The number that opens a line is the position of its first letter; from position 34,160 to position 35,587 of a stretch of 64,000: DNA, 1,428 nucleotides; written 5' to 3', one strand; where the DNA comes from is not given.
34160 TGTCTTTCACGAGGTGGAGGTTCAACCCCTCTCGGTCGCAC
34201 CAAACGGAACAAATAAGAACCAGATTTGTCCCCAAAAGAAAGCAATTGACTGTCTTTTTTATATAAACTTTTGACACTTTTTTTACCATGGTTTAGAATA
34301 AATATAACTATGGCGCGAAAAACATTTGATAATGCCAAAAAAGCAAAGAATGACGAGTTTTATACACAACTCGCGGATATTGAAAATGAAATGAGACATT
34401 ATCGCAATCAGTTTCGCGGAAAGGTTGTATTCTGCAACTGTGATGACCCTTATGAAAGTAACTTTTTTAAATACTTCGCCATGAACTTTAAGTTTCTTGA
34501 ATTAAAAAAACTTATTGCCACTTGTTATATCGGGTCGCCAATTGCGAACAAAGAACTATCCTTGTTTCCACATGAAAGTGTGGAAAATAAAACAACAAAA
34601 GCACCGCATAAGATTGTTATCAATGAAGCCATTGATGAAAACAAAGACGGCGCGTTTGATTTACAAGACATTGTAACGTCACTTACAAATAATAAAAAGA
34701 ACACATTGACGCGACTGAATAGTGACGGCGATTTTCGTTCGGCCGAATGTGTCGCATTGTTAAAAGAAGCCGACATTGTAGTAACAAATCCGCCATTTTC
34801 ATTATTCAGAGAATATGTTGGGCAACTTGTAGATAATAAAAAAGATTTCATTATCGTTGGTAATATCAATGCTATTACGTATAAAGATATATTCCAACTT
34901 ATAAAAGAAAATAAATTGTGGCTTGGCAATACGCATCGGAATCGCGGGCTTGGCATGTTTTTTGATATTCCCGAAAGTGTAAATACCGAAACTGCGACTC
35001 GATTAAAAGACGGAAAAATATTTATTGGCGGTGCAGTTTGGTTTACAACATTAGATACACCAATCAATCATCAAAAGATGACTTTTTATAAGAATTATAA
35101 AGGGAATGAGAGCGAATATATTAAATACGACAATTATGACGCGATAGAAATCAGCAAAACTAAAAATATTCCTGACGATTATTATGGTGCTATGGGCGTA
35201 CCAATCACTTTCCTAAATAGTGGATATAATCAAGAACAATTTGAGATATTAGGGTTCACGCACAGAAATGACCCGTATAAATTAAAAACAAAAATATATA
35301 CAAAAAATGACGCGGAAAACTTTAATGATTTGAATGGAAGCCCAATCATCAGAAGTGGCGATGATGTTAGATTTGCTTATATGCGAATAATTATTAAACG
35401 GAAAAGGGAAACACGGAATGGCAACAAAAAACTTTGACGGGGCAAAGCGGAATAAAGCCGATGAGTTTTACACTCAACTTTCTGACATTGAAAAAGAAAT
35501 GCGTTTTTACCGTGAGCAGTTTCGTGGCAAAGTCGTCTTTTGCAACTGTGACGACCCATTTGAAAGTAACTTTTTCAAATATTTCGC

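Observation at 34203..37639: Low-GC island at tRNA-Leu: translationally coupled MTase-MTase-DUF262/HNH operon, a candidate non-canonical R-M or defence system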

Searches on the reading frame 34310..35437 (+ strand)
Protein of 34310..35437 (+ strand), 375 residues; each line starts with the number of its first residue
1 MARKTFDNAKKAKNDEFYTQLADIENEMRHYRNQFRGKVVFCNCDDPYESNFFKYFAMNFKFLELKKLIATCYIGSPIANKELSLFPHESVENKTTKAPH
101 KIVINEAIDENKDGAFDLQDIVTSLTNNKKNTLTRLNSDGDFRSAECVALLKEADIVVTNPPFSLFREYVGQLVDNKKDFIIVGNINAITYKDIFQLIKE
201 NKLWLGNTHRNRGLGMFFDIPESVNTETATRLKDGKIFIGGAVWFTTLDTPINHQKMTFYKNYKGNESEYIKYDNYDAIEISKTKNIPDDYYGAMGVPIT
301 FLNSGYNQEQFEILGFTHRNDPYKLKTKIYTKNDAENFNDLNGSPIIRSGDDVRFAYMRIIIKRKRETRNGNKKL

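Call 4: search_protein_families(library=pfam, proteins=[window:34310-35437:+], max_evalue=0.1)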
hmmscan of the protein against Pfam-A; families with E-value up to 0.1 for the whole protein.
window:34310-35437:+ (375 aa): 1 family
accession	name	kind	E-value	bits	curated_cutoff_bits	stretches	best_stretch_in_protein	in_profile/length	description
PF13651.11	EcoRI_methylase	-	1.4e-123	413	26.4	1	6-365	2-345/345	Adenine-specific methyltransferase EcoRI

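Call 5: search_protein_families(library=padloc, proteins=[window:34310-35437:+], max_evalue=0.1)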
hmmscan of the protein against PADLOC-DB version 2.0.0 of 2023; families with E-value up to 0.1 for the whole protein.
window:34310-35437:+ (375 aa): 1 family
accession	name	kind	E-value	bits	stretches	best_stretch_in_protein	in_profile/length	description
PDLC03297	MTase_II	-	5.6e-111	369.2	1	4-367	8-330/332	Type II methyltransferase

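Call 6: search_protein_families(library=ncbifam, proteins=[window:34310-35437:+], max_evalue=0.1)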
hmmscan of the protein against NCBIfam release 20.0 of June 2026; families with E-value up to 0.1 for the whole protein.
window:34310-35437:+ (375 aa): 1 family
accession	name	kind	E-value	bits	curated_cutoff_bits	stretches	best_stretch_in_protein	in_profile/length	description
NF009825.0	PRK13302.1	equivalog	0.016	14.7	253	1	107-201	24-115/271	aspartate dehydrogenase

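Call 85: find_related_loci(query=window:34310-35434:+, collection=metagenome_contigs, flank=4000)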
Query window:34310-35434:+ (375 aa) in metagenome_contigs; peptide patterns used: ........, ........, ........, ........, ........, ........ (x = any residue, [..] = any of these).
600 stretches matched a pattern (row limit reached: there are more); 509 encode a relative of the query (tblastn E <= 1e-3); the best 80 are kept; 80 distinct loci.
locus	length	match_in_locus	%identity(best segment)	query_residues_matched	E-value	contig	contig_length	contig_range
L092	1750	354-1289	80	4-315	0e+0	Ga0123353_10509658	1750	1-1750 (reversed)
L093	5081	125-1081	64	1-320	2e-129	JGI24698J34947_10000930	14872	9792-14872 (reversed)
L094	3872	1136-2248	57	1-365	2e-131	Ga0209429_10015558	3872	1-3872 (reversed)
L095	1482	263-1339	57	1-365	3e-134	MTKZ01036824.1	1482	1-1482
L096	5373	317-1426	55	1-365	8e-123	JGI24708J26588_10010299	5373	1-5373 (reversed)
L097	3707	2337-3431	56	1-365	3e-125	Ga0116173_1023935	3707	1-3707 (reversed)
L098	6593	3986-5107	52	1-369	2e-121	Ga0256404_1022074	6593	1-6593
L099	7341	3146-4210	55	1-373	7e-120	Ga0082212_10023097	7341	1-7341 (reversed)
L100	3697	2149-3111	60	1-315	2e-122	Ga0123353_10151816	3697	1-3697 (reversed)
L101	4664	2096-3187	53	6-367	1e-120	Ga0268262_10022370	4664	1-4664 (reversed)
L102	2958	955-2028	55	1-369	2e-123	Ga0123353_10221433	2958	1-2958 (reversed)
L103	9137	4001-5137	55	1-365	7e-119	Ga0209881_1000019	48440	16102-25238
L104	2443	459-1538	55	9-372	5e-125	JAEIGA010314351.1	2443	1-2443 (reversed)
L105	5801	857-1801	62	1-315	8e-119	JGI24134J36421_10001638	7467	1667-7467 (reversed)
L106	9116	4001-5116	54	8-364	7e-119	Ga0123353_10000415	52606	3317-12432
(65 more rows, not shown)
